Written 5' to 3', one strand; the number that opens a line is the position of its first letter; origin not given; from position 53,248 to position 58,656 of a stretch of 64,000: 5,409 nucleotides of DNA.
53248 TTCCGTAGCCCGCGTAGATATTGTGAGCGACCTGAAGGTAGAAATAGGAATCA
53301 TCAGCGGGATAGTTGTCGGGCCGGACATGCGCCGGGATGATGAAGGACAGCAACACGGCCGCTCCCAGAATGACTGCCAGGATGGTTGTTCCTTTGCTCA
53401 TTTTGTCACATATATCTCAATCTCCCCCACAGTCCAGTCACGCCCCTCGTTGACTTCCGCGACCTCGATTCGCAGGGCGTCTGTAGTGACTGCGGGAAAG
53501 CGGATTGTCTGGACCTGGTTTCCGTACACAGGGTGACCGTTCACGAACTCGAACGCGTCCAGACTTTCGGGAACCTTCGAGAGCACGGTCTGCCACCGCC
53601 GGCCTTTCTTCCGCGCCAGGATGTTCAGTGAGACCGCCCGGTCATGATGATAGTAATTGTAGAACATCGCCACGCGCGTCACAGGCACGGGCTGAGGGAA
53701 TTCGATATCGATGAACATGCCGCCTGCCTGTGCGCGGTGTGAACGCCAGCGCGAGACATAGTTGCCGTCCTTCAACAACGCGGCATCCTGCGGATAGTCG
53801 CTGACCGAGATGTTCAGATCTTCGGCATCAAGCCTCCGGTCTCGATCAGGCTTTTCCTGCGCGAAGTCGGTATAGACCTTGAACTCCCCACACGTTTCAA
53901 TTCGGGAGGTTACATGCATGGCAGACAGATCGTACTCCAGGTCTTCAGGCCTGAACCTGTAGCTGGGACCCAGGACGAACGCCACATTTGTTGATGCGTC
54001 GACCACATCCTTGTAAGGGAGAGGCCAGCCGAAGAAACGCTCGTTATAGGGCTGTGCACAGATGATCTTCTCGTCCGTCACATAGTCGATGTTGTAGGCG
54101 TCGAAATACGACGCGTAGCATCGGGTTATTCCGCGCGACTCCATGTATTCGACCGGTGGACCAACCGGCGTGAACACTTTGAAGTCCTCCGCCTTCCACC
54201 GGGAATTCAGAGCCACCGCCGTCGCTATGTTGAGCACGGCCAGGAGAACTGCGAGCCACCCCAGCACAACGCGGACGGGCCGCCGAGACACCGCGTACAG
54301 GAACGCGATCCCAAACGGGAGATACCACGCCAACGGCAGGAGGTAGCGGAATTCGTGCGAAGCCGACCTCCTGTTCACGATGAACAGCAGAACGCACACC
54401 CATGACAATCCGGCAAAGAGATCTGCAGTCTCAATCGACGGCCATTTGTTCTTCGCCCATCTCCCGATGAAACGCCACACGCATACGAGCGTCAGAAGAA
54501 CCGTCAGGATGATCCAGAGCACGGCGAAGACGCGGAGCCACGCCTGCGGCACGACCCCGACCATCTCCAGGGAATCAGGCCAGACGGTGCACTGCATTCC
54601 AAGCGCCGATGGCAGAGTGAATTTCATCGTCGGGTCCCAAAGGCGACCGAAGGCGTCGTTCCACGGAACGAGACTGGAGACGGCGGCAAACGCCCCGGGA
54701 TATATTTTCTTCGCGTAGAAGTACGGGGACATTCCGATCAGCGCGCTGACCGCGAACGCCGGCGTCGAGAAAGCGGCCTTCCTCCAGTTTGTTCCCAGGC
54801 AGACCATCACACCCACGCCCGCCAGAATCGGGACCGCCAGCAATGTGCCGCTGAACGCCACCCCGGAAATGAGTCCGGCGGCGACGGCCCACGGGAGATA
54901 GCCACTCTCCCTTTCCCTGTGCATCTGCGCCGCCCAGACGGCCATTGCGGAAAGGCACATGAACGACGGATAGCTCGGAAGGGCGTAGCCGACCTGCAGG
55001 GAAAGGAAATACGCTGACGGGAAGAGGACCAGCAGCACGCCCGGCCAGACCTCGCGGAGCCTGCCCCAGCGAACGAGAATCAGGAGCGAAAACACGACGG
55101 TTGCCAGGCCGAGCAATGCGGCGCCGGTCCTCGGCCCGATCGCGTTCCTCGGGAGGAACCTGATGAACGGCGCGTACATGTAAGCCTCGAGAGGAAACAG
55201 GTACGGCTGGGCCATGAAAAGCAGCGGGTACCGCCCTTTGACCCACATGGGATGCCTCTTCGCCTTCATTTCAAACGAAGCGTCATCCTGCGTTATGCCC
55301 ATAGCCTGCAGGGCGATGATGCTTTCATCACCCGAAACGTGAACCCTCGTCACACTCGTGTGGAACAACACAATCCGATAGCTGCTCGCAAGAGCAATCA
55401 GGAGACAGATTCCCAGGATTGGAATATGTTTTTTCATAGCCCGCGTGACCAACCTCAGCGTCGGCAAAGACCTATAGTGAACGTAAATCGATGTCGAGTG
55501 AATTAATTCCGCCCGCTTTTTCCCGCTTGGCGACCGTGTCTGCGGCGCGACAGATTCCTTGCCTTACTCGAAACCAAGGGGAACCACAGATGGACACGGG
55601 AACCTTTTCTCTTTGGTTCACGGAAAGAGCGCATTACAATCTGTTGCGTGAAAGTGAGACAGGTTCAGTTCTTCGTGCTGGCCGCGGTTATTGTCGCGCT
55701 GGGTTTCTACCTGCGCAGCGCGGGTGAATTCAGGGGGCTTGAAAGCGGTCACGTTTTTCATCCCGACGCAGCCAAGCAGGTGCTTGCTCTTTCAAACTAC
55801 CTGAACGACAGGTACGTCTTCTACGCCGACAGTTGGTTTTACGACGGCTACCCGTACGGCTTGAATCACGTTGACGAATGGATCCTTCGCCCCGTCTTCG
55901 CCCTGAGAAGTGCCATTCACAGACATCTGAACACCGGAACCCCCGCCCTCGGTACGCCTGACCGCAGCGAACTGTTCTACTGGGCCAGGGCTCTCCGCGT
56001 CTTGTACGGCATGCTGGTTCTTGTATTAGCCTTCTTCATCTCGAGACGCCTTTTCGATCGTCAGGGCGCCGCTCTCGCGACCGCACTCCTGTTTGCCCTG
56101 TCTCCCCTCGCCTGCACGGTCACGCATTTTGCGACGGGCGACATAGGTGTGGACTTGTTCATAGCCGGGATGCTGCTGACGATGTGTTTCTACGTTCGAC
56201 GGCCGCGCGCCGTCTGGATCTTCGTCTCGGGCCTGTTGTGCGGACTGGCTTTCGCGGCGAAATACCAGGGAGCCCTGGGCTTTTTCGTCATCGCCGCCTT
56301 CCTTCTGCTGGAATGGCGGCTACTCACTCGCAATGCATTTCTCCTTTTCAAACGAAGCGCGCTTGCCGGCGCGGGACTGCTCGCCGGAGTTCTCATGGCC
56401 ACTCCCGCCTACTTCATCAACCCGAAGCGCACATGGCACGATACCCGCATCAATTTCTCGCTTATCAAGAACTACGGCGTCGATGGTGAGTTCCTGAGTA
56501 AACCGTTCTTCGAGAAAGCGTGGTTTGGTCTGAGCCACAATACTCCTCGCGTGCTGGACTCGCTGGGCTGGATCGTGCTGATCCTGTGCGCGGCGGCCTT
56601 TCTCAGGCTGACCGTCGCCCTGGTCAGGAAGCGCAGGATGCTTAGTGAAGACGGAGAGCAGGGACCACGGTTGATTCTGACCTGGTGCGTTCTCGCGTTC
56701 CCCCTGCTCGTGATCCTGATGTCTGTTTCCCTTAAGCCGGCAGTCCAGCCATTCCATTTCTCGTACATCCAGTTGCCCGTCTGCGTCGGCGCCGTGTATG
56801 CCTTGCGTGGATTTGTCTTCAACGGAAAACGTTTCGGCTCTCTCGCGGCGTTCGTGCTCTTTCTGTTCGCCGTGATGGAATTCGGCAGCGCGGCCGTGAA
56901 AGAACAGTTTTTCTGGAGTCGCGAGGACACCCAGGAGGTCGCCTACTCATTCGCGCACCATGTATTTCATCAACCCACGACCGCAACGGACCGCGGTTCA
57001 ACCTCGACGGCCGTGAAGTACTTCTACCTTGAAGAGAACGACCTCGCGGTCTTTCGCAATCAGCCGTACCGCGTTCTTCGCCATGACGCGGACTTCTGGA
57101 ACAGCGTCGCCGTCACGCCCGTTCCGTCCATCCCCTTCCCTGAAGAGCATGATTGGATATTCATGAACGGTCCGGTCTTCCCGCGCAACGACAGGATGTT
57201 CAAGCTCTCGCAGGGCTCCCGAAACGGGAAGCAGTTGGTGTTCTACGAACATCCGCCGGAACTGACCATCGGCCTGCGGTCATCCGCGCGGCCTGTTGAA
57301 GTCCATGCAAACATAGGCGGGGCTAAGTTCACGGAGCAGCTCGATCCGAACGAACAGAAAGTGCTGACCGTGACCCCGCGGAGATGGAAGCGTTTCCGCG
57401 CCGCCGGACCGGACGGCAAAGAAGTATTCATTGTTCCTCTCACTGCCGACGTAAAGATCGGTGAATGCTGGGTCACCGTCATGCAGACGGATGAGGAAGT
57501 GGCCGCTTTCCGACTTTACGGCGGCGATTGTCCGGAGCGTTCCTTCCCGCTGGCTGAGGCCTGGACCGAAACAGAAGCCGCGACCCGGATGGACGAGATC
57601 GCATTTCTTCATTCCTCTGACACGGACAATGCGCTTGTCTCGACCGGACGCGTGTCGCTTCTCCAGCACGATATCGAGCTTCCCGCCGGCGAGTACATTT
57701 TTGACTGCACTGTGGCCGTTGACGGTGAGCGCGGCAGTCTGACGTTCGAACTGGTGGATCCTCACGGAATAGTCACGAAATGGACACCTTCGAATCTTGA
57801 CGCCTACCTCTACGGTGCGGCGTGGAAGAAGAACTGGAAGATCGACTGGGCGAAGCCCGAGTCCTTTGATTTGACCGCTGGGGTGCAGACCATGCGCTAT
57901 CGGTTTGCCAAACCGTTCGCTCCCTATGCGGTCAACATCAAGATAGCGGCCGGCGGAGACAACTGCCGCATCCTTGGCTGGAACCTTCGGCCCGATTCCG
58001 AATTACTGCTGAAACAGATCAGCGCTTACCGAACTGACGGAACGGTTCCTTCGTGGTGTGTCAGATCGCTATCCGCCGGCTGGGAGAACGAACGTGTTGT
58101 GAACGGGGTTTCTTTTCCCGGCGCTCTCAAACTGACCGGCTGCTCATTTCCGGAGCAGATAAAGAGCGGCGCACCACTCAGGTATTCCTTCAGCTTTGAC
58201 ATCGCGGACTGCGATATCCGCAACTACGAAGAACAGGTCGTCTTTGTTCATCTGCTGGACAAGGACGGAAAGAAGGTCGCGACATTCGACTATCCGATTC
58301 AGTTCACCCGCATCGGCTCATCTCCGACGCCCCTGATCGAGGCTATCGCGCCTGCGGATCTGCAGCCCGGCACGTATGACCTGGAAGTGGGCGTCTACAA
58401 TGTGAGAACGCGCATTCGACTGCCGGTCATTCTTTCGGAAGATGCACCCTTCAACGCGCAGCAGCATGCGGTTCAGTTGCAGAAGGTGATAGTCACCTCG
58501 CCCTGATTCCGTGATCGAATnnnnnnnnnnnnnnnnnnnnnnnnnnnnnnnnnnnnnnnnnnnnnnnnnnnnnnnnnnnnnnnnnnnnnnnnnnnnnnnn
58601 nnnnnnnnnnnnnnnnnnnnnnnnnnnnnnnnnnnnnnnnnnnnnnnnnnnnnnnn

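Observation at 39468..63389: Candidate undescribed lipid-carrier glycosylation system: six different GT-C transferases plus GT2 donor synthase and PIG-L deacetylase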

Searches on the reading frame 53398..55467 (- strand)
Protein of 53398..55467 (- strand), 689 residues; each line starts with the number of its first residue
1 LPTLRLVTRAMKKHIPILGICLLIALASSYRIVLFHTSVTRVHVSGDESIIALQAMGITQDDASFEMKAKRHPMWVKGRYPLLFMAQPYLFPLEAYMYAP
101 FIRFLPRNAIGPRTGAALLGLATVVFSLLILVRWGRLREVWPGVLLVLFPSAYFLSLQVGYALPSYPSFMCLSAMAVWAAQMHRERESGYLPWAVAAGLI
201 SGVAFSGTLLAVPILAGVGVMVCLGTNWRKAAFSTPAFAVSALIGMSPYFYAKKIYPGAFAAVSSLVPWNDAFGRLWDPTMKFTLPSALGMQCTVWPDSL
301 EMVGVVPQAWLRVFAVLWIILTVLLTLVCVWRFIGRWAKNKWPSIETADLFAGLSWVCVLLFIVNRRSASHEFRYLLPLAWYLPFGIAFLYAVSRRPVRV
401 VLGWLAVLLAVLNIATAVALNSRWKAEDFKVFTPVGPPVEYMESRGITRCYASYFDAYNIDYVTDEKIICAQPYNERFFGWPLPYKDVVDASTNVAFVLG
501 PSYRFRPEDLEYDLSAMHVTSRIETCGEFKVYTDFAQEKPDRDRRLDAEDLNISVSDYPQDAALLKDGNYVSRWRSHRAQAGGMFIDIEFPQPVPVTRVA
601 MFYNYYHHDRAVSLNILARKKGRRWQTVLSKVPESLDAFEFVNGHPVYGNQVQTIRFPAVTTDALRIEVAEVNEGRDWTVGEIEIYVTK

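Call 3: search_protein_families(library=pfam, proteins=[window:53398-55467:-], max_evalue=0.01)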
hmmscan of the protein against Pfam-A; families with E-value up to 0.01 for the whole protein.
window:53398-55467:- (689 aa): 0 families

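Call 6: search_protein_families(library=ncbifam, proteins=[window:53398-55467:-], max_evalue=1)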
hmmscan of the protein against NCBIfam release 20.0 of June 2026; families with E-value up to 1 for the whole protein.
window:53398-55467:- (689 aa): 1 family
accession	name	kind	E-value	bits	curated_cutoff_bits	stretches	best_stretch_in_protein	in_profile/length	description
NF047619.1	NADase_discoid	domain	0.0066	16.6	38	1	561-678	14-121/130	NADase-type glycan-binding domain-containing protein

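Call 14: search_solved_structures(query=window:53398-55467:-, max_evalue=10)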
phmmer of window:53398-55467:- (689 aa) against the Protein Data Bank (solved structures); distinct sequences matched with E-value up to 10: 0.

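Call 31: find_homologous_proteins(query=window:53398-55467:-, max_evalue=0.001)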
Query window:53398-55467:- (689 aa): 76 proteins with E <= 0.001 among 8000 candidates.
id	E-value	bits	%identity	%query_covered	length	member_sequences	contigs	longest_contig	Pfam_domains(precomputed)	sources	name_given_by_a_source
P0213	0.0e+0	1569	100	99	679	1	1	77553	-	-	-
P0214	1.8e-228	778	52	96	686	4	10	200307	-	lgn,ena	-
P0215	3.7e-228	777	52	95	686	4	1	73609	PF00754.32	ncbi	-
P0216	6.3e-227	773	53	96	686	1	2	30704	PF00754.32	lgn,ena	-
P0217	1.4e-221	756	50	96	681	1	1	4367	PF00754.32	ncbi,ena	-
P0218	3.0e-221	754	52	96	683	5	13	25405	-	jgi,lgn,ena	-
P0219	8.6e-220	750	51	95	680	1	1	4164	-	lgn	-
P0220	1.0e-210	720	51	94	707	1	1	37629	-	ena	-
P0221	3.3e-209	715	50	95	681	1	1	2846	-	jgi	jgi:hypothetical protein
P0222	4.5e-197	674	47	96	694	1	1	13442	-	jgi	-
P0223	8.6e-197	674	48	97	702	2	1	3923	-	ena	-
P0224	4.1e-196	671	46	98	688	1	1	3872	-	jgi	-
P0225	9.1e-196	670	47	95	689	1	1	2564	-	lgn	-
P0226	2.5e-195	669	49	95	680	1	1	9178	-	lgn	-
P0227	5.6e-195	668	46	98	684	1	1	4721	PF00754.32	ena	-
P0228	3.9e-194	665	49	98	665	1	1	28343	PF00754.32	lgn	-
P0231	2.3e-191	656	45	95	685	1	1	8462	PF00754.32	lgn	-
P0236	4.3e-176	605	44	98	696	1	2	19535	PF00754.32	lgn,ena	-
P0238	6.4e-174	598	43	95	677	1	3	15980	PF00754.32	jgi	-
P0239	8.4e-174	598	43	96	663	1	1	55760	PF00754.32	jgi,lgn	-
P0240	2.1e-173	596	43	95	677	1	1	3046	PF00754.32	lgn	-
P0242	3.8e-171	589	44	96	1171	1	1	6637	PF01943.23,PF00754.32,PF13440.12,PF03023.20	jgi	-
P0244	2.3e-168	580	45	97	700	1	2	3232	PF00754.32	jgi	jgi:hypothetical protein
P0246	6.8e-168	578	43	99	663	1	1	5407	PF00754.32,PF22633.4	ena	-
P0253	8.6e-156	538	43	96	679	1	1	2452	PF00754.32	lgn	-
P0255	1.7e-150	521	42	93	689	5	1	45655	PF00754.32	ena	-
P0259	5.2e-143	496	41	95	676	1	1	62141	PF13231.13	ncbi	-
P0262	1.6e-138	481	40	97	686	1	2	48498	PF00754.32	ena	-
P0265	1.4e-135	471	39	95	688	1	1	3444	PF00754.32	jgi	-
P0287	3.6e-85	305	32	95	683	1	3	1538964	PF00754.32,PF13231.13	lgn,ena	-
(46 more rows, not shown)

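Call 34: search_solved_structures(query=A2, max_evalue=10, show_alignments=2)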
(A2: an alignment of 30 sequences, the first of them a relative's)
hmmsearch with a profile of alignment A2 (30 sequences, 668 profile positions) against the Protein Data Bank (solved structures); distinct sequences matched with E-value up to 10: 25.
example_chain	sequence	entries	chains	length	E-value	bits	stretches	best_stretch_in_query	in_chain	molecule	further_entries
8ayr_A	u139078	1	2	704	0.0014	20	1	527-623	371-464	Coagulation factor 5/8 type domain protein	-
3uet_A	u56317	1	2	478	0.0018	19.6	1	522-594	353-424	Alpha-1,3/4-fucosidase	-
3ues_A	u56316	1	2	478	0.0018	19.6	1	522-594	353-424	Alpha-1,3/4-fucosidase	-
3mo4_A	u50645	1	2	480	0.0019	19.6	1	522-594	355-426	Alpha-1,3/4-fucosidase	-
4lks_A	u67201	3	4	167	0.01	17.2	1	523-607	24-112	Glycosyl hydrolase, family 31/fibronectin type III domain protein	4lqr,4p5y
4a42_A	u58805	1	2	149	0.027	15.8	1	519-609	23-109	ALPHA-N-ACETYLGLUCOSAMINIDASE FAMILY PROTEIN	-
4zy9_A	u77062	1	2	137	0.04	15.2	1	535-607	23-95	Glucanase/chitosanase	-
4zxe_A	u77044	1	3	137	0.04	15.2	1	535-607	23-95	Glucanase/Chitosanase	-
2rv9_A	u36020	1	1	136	0.043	15.1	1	535-607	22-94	Glucanase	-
2jd9_A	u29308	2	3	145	0.067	14.5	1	534-612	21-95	YECBM32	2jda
2j7m_A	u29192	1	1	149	0.12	13.6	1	522-617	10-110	HYALURONIDASE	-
2j1a_A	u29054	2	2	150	0.12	13.6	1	522-617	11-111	HYALURONIDASE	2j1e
7ji1_A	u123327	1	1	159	0.13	13.5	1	519-653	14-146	ADP-ribosyl cyclase / cyclic ADP-ribose hydrolase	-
9r6v_A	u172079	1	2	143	0.3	12.3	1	526-585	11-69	E3 ubiquitin-protein ligase HECTD3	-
7mfk_A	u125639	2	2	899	0.41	11.9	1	527-665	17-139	Alpha-N-acetylglucosaminidase family protein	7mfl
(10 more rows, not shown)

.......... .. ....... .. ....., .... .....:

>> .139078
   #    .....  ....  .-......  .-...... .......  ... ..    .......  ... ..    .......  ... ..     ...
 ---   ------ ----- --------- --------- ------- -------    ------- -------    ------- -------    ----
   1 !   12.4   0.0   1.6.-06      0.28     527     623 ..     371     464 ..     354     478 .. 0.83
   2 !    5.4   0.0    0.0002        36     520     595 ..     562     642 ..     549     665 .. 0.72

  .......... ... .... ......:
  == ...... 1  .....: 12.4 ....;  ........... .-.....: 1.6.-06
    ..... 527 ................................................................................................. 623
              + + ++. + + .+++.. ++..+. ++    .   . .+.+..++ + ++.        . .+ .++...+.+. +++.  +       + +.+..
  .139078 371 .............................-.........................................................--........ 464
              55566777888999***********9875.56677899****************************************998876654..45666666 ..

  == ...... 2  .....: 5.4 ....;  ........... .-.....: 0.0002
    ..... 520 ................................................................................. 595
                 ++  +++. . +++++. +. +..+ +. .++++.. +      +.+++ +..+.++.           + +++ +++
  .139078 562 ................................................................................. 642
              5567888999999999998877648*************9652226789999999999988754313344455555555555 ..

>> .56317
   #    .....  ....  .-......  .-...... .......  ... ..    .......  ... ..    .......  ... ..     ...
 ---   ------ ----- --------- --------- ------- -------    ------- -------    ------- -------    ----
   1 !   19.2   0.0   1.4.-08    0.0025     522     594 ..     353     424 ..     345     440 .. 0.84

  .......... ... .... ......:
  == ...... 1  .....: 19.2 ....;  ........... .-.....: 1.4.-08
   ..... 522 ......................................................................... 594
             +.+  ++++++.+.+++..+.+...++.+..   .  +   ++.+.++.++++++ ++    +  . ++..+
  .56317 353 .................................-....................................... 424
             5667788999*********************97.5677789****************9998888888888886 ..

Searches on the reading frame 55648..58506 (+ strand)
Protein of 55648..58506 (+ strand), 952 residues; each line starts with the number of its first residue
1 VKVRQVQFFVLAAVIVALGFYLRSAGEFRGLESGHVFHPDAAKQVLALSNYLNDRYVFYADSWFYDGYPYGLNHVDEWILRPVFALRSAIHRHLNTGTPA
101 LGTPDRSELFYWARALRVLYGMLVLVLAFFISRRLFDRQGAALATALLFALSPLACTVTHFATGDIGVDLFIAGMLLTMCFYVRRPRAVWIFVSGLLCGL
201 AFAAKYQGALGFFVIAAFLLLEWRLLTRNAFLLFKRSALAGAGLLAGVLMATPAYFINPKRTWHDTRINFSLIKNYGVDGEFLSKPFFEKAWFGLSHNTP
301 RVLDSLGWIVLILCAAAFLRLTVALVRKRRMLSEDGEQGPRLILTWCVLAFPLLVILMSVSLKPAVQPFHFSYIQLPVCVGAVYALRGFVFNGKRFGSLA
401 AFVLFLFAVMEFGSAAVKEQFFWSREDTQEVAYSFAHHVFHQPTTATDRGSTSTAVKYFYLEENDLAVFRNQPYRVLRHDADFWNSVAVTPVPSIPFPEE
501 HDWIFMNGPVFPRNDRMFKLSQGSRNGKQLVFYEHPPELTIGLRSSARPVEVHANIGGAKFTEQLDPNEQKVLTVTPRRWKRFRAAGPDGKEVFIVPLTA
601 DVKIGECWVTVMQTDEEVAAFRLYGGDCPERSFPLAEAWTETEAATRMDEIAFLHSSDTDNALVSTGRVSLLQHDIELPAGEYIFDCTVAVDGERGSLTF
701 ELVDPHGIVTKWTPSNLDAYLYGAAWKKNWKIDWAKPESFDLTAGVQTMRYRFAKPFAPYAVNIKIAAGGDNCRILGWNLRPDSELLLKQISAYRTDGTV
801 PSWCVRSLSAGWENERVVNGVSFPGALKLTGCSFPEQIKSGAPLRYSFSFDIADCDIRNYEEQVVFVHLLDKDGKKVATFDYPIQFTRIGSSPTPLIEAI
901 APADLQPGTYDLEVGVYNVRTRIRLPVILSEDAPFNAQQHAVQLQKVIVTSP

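Call 3: search_protein_families(library=pfam, proteins=[window:55648-58506:+], max_evalue=0.01)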
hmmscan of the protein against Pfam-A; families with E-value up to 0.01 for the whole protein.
window:55648-58506:+ (952 aa): 2 families
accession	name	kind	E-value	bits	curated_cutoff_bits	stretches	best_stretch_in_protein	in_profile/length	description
PF13231.12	PMT_2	-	2.3e-10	41.4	26.1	1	114-233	25-145/160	Dolichyl-phosphate-mannose-protein mannosyltransferase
PF02366.24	PMT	-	1.1e-06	28.8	22.7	1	111-231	83-206/245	Dolichyl-phosphate-mannose-protein mannosyltransferase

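Call 6: search_protein_families(library=ncbifam, proteins=[window:55648-58506:+], max_evalue=1)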
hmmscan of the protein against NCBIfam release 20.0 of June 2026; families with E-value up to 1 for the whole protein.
window:55648-58506:+ (952 aa): 3 families
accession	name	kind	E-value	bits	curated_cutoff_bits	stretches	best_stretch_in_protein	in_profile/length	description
TIGR04154.1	archaeo_STT3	subfamily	0.0017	16.8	450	1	67-156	60-140/831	oligosaccharyl transferase, archaeosortase A system-associated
TIGR03663.1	TIGR03663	subfamily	0.028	13.5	126.25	1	113-229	73-189/435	flippase activity-associated protein Agl23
NF009784.2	PRK13279.1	equivalog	0.42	9.1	567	1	116-225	86-199/539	lipid IV(A) 4-amino-4-deoxy-L-arabinosyltransferase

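Call 11: find_encoding_contigs(protein=window:55648-58506:+, flank=10000, max_places=6)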
Protein window:55648-58506:+ (952 aa): no gene with exactly this product is on record in the collection.
